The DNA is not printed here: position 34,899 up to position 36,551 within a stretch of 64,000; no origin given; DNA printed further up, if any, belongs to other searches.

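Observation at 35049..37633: Translationally coupled classical AAA+ ATPase plus 450-aa orphan partner: candidate two-gene immune module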

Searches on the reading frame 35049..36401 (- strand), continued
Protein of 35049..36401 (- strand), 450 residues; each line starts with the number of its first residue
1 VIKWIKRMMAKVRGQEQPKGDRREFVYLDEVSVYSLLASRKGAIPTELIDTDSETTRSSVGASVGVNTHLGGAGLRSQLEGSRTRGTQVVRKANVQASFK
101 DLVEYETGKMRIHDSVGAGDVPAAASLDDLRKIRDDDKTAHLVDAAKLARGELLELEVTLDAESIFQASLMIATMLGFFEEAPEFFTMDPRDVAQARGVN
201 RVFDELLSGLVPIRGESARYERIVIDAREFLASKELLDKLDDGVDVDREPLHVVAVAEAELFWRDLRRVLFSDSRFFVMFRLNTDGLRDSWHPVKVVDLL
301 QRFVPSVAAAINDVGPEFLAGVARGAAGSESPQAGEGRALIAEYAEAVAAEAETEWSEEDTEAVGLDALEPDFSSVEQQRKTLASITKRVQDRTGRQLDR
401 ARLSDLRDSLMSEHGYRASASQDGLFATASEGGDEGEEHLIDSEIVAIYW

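Call 26: get_annotated_region(hit=H6, flank=4000)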
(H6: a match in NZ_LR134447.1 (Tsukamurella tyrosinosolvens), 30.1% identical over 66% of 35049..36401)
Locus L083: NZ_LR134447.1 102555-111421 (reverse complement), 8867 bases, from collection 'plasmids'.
description: Tsukamurella tyrosinosolvens strain NCTC13231 plasmid 5, complete sequence
organism: Tsukamurella tyrosinosolvens (NCBI taxid 57704)
taxonomy: Bacteria; Actinomycetota; Actinomycetes; Mycobacteriales; Tsukamurellaceae; Tsukamurella; Tsukamurella tyrosinosolvens
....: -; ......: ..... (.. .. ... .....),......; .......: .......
typing (MOB-suite, as given by PLSDB): non-mobilizable
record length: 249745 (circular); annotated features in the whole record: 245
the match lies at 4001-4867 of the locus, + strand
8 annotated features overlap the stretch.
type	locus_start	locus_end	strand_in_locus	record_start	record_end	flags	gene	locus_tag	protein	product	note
CDS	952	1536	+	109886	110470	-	-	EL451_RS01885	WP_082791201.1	recombinase family protein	GO:0006310 - DNA recombination [Evidence IEA]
CDS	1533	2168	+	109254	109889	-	-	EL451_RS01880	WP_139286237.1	hypothetical protein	-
CDS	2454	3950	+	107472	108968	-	-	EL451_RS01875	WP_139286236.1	ATP-binding protein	-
CDS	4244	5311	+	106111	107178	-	-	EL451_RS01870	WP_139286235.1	hypothetical protein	-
CDS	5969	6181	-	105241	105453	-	-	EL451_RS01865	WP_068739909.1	hypothetical protein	-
CDS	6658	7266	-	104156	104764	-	-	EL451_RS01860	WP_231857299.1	TetR family transcriptional regulator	-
CDS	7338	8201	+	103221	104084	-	-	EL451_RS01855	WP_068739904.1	alpha/beta fold hydrolase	-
CDS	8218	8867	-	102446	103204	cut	-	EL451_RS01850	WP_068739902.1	1-acyl-sn-glycerol-3-phosphate acyltransferase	-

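Call 27: get_annotated_region(hit=H5, flank=4000)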
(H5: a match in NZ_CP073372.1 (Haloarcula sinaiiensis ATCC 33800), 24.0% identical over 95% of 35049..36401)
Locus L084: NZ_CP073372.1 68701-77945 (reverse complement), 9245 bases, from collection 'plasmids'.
description: Haloarcula sinaiiensis ATCC 33800 plasmid pHsi139, complete sequence
organism: Haloarcula sinaiiensis ATCC 33800 (NCBI taxid 662476)
taxonomy: Archaea; Euryarchaeota; Halobacteria; Halobacteriales; Haloarculaceae; Haloarcula; Haloarcula sinaiiensis; Haloarcula sinaiiensis ATCC 33800
host: -; source: cell culture; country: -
typing (MOB-suite, as given by PLSDB): non-mobilizable; mating-pair formation MPF_T
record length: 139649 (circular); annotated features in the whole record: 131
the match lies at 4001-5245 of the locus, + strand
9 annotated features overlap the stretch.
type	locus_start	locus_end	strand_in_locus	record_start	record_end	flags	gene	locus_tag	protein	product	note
CDS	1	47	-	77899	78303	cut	-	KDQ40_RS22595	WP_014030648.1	transcriptional regulator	-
CDS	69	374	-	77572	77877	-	-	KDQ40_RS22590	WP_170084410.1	DUF6516 family protein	-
CDS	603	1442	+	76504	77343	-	-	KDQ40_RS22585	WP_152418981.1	hypothetical protein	-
CDS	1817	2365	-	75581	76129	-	-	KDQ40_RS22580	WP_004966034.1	hypothetical protein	-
CDS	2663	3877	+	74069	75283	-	-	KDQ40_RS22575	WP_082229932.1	AAA family ATPase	-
CDS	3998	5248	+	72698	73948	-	-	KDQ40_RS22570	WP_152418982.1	hypothetical protein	-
CDS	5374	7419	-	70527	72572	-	-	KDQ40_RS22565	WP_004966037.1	minichromosome maintenance protein MCM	-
CDS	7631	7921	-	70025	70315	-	-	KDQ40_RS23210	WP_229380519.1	hypothetical protein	-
CDS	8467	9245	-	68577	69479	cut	-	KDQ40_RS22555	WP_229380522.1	hypothetical protein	-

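Call 28: search_protein_families(library=padloc, proteins=[L082:2622-3845:+, L082:3845-5152:+, L081:2748-3923:+, L081:4253-5251:+, L083:2454-3950:+, L083:4244-5311:+, L084:2663-3877:+, L084:3998-5248:+], max_evalue=0.01)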
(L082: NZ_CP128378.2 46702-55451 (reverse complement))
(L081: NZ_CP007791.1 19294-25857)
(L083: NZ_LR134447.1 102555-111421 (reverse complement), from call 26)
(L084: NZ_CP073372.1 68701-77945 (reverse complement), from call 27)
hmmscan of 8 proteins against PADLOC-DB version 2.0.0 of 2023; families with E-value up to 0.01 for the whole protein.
L082:2622-3845:+ (407 aa): 8 families
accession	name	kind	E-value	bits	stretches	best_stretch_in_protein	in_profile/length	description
PDLC02196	IetA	-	4.8e-35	119.7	1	163-383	109-325/374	-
PDLC02195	IetA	-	3.8e-28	96.9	1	163-390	124-347/395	-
PDLC04232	IetA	-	7.1e-25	86.1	1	170-358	110-294/330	-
PDLC00914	TRIP13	-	4.3e-15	54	1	178-341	73-248/302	TRIP13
PDLC04231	IetA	-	8.4e-14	50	1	177-311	118-248/262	-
PDLC00915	TRIP13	-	1.3e-12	45.8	1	179-320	66-221/302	TRIP13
PDLC04140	mad8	-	2.2e-05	22.1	0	171-199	22-50/314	mads_8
PDLC03838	DolB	-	8.8e-05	19.9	1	175-248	165-241/375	-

L082:3845-5152:+ (435 aa): 0 families

L081:2748-3923:+ (391 aa): 7 families
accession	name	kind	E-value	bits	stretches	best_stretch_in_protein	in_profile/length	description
PDLC02196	IetA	-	3.7e-29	100.3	1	165-380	108-321/374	-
PDLC04232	IetA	-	2.1e-26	91.1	1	151-355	91-291/330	-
PDLC02195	IetA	-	1.4e-23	81.8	1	166-367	124-323/395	-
PDLC04231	IetA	-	4.9e-18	63.9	1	173-313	111-248/262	-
PDLC00914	TRIP13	-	1.7e-12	45.4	1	174-327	66-233/302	TRIP13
PDLC00915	TRIP13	-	1.2e-11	42.6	1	173-330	56-229/302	TRIP13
PDLC04140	mad8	-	0.00069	17.2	1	173-275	21-100/314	mads_8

L081:4253-5251:+ (332 aa): 0 families

L083:2454-3950:+ (498 aa): 7 families
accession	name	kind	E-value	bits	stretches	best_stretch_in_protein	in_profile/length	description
PDLC02196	IetA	-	3.2e-35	120.2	1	274-489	108-315/374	-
PDLC04232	IetA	-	3.7e-32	110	1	253-467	82-288/330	-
PDLC02195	IetA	-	3.7e-26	90.3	1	275-477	124-321/395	-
PDLC04231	IetA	-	1.5e-20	72.1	1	268-423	98-247/262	-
PDLC00914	TRIP13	-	5.3e-18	63.5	1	291-495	74-292/302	TRIP13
PDLC00915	TRIP13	-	1.5e-16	58.7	1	286-440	60-228/302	TRIP13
PDLC04140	mad8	-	5.2e-05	20.9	0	289-309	28-48/314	mads_8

L083:4244-5311:+ (355 aa): 0 families

L084:2663-3877:+ (404 aa): 7 families
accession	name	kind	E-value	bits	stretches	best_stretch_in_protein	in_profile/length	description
PDLC02196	IetA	-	1e-36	125.2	1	170-392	100-318/374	-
PDLC04232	IetA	-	1.3e-27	95.1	1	190-367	117-288/330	-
PDLC02195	IetA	-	8.8e-26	89.1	1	176-383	124-324/395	-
PDLC04231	IetA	-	4e-19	67.4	1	191-332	119-254/262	-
PDLC00915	TRIP13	-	1.5e-12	45.6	1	171-340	45-226/302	TRIP13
PDLC00914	TRIP13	-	5.8e-12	43.7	1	176-356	58-248/302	TRIP13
PDLC04140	mad8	-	0.0018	15.9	0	178-212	14-50/314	mads_8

L084:3998-5248:+ (416 aa): 0 families

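Call 29: search_protein_families(library=pfam, proteins=[L082:2622-3845:+, L082:3845-5152:+, L081:2748-3923:+, L081:4253-5251:+, L083:2454-3950:+, L083:4244-5311:+, L084:2663-3877:+, L084:3998-5248:+], max_evalue=0.00001)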
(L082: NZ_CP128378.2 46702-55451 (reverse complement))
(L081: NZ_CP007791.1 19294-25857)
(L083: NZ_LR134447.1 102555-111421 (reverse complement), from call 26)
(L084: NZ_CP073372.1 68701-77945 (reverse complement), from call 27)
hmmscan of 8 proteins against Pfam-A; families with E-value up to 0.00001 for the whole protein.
L082:2622-3845:+ (407 aa): 4 families
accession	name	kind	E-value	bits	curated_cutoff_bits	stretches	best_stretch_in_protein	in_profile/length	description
PF00004.35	AAA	-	5.4e-41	140.6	21.2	1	179-308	1-130/131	ATPase family associated with various cellular activities (AAA)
PF05496.18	RuvB_N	-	5.1e-07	30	27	1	175-250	32-98/159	Holliday junction DNA helicase RuvB P-loop domain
PF13191.12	AAA_16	-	7.8e-07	30.2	32.6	0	168-281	16-136/167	AAA ATPase domain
PF07724.20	AAA_2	-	9.3e-06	26.2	27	0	179-271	6-100/166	AAA domain (Cdc48 subfamily)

L082:3845-5152:+ (435 aa): 1 family
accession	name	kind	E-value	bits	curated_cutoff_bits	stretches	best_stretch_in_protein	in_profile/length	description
PF19952.5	DUF6414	-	1.3e-42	146.9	25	1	52-322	1-257/283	Domain of unknown function (DUF6414)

L081:2748-3923:+ (391 aa): 2 families
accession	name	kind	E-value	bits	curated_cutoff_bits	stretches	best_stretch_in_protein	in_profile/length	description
PF00004.35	AAA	-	1.9e-33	116.1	21.2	1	182-310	1-130/131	ATPase family associated with various cellular activities (AAA)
PF05496.18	RuvB_N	-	5.9e-06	26.6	27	0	181-252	35-98/159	Holliday junction DNA helicase RuvB P-loop domain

L081:4253-5251:+ (332 aa): 1 family
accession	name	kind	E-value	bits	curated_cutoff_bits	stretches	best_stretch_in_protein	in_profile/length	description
PF19952.5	DUF6414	-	2e-21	77.4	25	1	8-234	74-266/283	Domain of unknown function (DUF6414)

L083:2454-3950:+ (498 aa): 3 families
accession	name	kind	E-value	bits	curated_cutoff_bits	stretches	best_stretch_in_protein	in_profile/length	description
PF00004.35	AAA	-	5.7e-45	153.4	21.2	1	291-421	1-130/131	ATPase family associated with various cellular activities (AAA)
PF05496.18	RuvB_N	-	9e-08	32.5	27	1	287-361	32-98/159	Holliday junction DNA helicase RuvB P-loop domain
PF17862.7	AAA_lid_3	-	1.4e-06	28.2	27.2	1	449-487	4-42/45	AAA+ lid domain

L083:4244-5311:+ (355 aa): 1 family
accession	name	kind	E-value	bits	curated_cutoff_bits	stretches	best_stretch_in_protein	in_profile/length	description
PF19952.5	DUF6414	-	3.2e-24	86.6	25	1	5-354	71-283/283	Domain of unknown function (DUF6414)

L084:2663-3877:+ (404 aa): 2 families
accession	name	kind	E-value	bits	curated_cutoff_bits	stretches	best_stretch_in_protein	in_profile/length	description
PF00004.35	AAA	-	2.9e-40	138.2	21.2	1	193-324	2-131/131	ATPase family associated with various cellular activities (AAA)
PF17862.7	AAA_lid_3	-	3e-10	39.9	27.2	1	346-382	1-37/45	AAA+ lid domain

L084:3998-5248:+ (416 aa): 1 family
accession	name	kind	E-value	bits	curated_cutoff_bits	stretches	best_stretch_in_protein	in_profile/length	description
PF19952.5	DUF6414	-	2.4e-29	103.4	25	1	1-415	1-283/283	Domain of unknown function (DUF6414)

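Call 49: predict_structure(alignment_id=A1)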
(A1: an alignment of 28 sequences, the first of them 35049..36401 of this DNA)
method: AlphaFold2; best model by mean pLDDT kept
length: 450 residues; sequences in the alignment: 28
mean_pLDDT: 65.9   pTM: 0.51
mean pLDDT of the five models: 65.9, 64.3, 63.5, 61.7, 61.6
residues with pLDDT >= 90: 48; 70-90: 168; 50-70: 108; < 50: 126
segments of 3 or more residues with pLDDT < 50: 12-31, 42-91, 298-333, 418-435
pLDDT, mean of each block of 10 residues (from residue 1): 55 40 37 54 44 31 31 28 35 62 78 75 88 82 90 87 68 68 64 68 69 86 91 91 87 79 57 76 86 55 45 45 36 62 91 88 81 72 88 87 81 62 33 52 80
secondary structure, 60 per line:
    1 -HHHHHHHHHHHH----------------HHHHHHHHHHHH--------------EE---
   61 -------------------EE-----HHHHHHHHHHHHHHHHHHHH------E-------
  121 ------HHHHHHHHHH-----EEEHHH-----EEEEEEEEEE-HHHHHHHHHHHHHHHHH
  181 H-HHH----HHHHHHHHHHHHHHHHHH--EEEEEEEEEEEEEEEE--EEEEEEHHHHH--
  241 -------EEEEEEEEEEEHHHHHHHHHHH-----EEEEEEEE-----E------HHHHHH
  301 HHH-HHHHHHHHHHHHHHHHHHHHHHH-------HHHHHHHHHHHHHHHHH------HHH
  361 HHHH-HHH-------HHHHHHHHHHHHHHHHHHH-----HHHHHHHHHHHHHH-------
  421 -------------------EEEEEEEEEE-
elements in order: H2-13 H30-41 H87-106 H127-136 E142-144 E153-162 H164-181 H190-207 E210-225 E228-233 H234-238 E248-258 H259-269 E275-282 H295-303 H305-327 H335-351 H358-364 H376-394 H400-413 E440-449

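Call 54: fold_search(model_id=the predicted structure, library=pdb)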
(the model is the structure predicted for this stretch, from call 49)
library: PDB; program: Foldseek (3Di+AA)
matches with E <= 10: 131; with E <= 0.001: 0
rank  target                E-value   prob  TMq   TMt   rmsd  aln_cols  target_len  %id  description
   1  5wqv_A                4.7e-01  0.11  0.08  0.28   6.8        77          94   12  Crystal structure of PriB mutant - S55A (released 2017-11-29)
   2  2ccz_A                5.3e-01  0.13  0.09  0.26   6.8        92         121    8  Crystal structure of E. coli primosomol protein PriB bound to ssDNA (released 2006-09-18)
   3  8tsh_F                7.8e-01  0.02  0.08  0.11  27.2       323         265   10  S. thermodepolymerans KpsMT(E151Q)-KpsE in complex with ATP (released 2024-04-17)
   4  7qoi_FE               7.8e-01  0.01  0.07  0.06  32.9       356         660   10  Unique vertex of the phicrAss001 virion (released 2023-03-29)
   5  3stb_D                1.1e+00  0.14  0.09  0.29   4.7        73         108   14  A complex of two editosome proteins and two nanobodies (released 2011-11-02)
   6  9dei_P                1.3e+00  0.13  0.10  0.31   5.0        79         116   14  Trypanosoma brucei mitochondrial RNA-editing catalytic complex 1, U-deletion (RECC1) (released 2026-01-21)
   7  3k81_D                1.3e+00  0.10  0.10  0.30   5.6        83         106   14  Structure of the central interaction protein from the Trypanosoma brucei editosome in complex with single domain antib (released 2010-11-17)
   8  2j82                  1.3e+00  0.02  0.06  0.11  19.5       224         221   11  Structural analysis of the PP2C Family Phosphatase tPphA from Thermosynechococcus elongatus (released 2007-11-06)
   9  8g6e_L                1.3e+00  0.02  0.08  0.11  20.8       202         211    9  Structure of the Plasmodium falciparum 20S proteasome complexed with inhibitor TDI-8304 (released 2023-12-20)
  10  6td5_L                1.4e+00  0.02  0.08  0.14  22.3       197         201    9  Leishmania tarentolae proteasome 20S subunit complexed with LXE408 and bortezomib (released 2020-08-26)
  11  3k80_D                1.5e+00  0.11  0.09  0.30   5.1        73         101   11  Structure of essential protein from Trypanosoma brucei (released 2010-11-17)
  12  9dei_H                1.7e+00  0.10  0.10  0.29   5.0        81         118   12  Trypanosoma brucei mitochondrial RNA-editing catalytic complex 1, U-deletion (RECC1) (released 2026-01-21)
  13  2y09                  1.7e+00  0.02  0.06  0.11  21.2       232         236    9  The cyanobacterial PP2C-like phosphatase tPphA requires three metals in the catalytic center for efficient catalysis (released 2011-02-09)
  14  8tsh_K                1.8e+00  0.01  0.08  0.12  26.2       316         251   10  S. thermodepolymerans KpsMT(E151Q)-KpsE in complex with ATP (released 2024-04-17)
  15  9dei_E                1.9e+00  0.09  0.10  0.30   5.5        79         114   13  Trypanosoma brucei mitochondrial RNA-editing catalytic complex 1, U-deletion (RECC1) (released 2026-01-21)
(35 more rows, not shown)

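Call 56: find_encoding_contigs(protein=P0016, flank=10000, max_places=1)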
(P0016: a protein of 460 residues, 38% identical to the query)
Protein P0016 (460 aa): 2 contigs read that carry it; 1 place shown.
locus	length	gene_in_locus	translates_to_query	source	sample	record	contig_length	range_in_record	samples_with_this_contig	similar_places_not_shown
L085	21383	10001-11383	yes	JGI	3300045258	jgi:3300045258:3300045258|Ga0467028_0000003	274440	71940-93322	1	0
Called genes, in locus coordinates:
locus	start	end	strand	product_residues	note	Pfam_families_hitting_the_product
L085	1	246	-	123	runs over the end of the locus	PF01740:STAS, PF13466:STAS_2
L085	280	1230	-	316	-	PF00977:His_biosynth (weak), PF03060:NMO, PF01070:FMN_dh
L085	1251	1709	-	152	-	PF07681:DoxX (weak)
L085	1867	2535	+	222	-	PF08281:Sigma70_r4_2 (weak)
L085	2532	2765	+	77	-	-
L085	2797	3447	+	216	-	-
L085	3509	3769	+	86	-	PF13560:HTH_31, PF12844:HTH_19, PF01381:HTH_3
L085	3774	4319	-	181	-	PF01872:RibD_C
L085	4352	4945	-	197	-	PF01872:RibD_C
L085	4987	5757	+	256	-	PF13489:Methyltransf_23 (weak), PF08241:Methyltransf_11, PF08242:Methyltransf_12, PF13649:Methyltransf_25 (weak)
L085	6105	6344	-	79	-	-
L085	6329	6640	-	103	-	PF24839:DUF7718 (weak)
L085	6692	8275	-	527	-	PF00069:Pkinase, PF07714:PK_Tyr_Ser-Thr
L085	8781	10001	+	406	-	PF07724:AAA_2 (faint), PF05496:RuvB_N (weak), PF00004:AAA, PF17862:AAA_lid_3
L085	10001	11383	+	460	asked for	PF19952:DUF6414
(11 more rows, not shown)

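Call 57: find_encoding_contigs(protein=P0021, flank=10000, max_places=1)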
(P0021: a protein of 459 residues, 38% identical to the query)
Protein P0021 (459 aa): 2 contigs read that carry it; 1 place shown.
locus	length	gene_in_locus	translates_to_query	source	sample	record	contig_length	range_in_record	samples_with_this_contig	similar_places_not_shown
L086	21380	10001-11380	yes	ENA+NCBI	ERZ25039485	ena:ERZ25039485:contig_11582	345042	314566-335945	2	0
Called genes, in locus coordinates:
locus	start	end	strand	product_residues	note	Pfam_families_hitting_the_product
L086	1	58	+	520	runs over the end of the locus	PF00884:Sulfatase, PF01663:Phosphodiest (weak)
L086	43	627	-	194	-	-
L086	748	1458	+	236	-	PF21948:LplA-B_cat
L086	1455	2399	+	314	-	PF16881:LIAS_N (weak), PF04055:Radical_SAM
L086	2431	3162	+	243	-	PF01694:Rhomboid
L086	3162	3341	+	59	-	-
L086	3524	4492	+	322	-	PF00768:Peptidase_S11, PF13354:Beta-lactamase2 (weak)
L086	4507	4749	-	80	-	-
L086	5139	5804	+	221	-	-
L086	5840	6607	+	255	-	PF00589:Phage_integrase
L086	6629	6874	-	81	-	-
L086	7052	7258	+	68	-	-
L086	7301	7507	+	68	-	-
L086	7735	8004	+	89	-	PF02604:PhdYeFM_antitox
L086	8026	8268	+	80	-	PF02604:PhdYeFM_antitox (weak)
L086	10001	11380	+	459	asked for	PF19952:DUF6414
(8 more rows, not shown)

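Call 58: find_encoding_contigs(protein=P0083, flank=10000, max_places=1)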
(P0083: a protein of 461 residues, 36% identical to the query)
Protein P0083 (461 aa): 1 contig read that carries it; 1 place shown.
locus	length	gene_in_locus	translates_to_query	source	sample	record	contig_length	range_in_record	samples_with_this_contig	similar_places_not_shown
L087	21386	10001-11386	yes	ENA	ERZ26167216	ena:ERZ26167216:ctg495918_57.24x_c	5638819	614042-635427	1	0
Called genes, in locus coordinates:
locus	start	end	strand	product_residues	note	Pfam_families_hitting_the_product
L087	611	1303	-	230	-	PF13340:DUF4096 (faint)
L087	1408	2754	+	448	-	PF01547:SBP_bac_1, PF13416:SBP_bac_8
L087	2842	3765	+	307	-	PF00528:BPD_transp_1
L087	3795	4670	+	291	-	PF00528:BPD_transp_1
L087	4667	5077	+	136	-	-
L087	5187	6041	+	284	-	PF00106:adh_short, PF08659:KR, PF13561:adh_short_C2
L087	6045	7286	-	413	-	PF05721:PhyH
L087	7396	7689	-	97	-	-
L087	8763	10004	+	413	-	PF05496:RuvB_N (weak), PF07728:AAA_5 (faint), PF13191:AAA_16 (weak), PF00004:AAA, PF17862:AAA_lid_3 (weak)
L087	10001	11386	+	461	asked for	PF19952:DUF6414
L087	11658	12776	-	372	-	PF01408:GFO_IDH_MocA, PF22725:GFO_IDH_MocA_C3, PF02894:GFO_IDH_MocA_C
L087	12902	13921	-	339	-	PF08240:ADH_N, PF16912:Glu_dehyd_C, PF01262:AlaDh_PNT_C (faint), PF00107:ADH_zinc_N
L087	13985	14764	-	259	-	PF00005:ABC_tran, PF13304:AAA_21 (faint)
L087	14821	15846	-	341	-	PF00005:ABC_tran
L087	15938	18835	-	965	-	PF02687:FtsX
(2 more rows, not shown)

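Call 65: search_protein_families(library=pfam, alignment_id=A6, max_evalue=0.00001)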
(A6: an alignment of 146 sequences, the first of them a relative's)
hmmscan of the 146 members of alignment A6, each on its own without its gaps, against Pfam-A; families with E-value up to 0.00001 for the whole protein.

A. member 1, L001:5464-6387:+ (307 aa): 1 family
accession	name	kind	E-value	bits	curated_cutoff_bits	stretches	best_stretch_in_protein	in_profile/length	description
PF04471.18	Mrr_cat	-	1.6e-11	44.8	21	1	10-120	5-112/115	Restriction endonuclease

B. families by the number of members that match (of 146 scanned): 130 families (the first 25 are shown)
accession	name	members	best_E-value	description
PF00589.27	Phage_integrase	5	1.9e-33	Phage integrase family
PF13304.12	AAA_21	4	6e-16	AAA domain, putative AbiEii toxin, Type IV TA system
PF00005.33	ABC_tran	3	5.2e-33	ABC transporter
PF04471.18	Mrr_cat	3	2.3e-30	Restriction endonuclease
PF13560.12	HTH_31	3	2e-14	Helix-turn-helix domain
PF01381.28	HTH_3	3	4.3e-14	Helix-turn-helix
PF04851.21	ResIII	3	1.8e-13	Type III restriction enzyme, res subunit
PF02867.20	Ribonuc_red_lgC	2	4e-141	Ribonucleotide reductase, barrel domain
PF01863.23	YgjP-like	2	2.1e-58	YgjP-like, metallopeptidase domain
PF13175.12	AAA_15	2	1.1e-43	AAA ATPase domain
PF00075.30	RNase_H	2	1.5e-35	RNase H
PF00271.37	Helicase_C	2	8.7e-24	Helicase conserved C-terminal domain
PF00317.26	Ribonuc_red_lgN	2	1.4e-21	Ribonucleotide reductase, all-alpha domain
PF07508.19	Recombinase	2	1.8e-21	Recombinase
PF00392.27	GntR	2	8.5e-20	Bacterial regulatory proteins, gntR family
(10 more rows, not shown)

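Call 66: search_protein_families(library=padloc, alignment_id=A6, max_evalue=1e-10)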
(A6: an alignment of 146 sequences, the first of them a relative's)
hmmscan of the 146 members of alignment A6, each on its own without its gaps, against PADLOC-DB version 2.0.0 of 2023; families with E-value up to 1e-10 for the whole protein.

A. member 1, L001:5464-6387:+ (307 aa): 0 families

B. families by the number of members that match (of 146 scanned): 188 families (the first 25 are shown)
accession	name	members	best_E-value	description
PDLC04135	mad3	4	1.3e-29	mads_3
PDLC04140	mad8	3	1.9e-11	mads_8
PDLC03650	REase_III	2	6.9e-174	Type III restriction enzyme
PDLC02979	AriA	2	1.6e-46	-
PDLC03653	REase_III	2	2.3e-45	Type III restriction enzyme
PDLC02981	AriAB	2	5.7e-22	-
PDLC00289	PtuA1|PtuA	2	1e-20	AAA ATPase domain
PDLC02980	AriA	2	4.2e-19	-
PDLC00075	GajA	2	4.3e-18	AAA ATPase domain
PDLC00631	ZorD1|ZorD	2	1.1e-17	"SWI2/SNF2 helicase, Mrr-like nuclease"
PDLC03878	NsnB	2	6.6e-17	-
PDLC00271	PtuA1|PtuA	2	1.1e-16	AAA ATPase domain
PDLC00278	PtuA1|PtuA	2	4.7e-14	AAA ATPase domain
PDLC05035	PDC-S53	1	0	-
PDLC00659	HmaA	1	0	SNF2 helicase / DEAD-box helicase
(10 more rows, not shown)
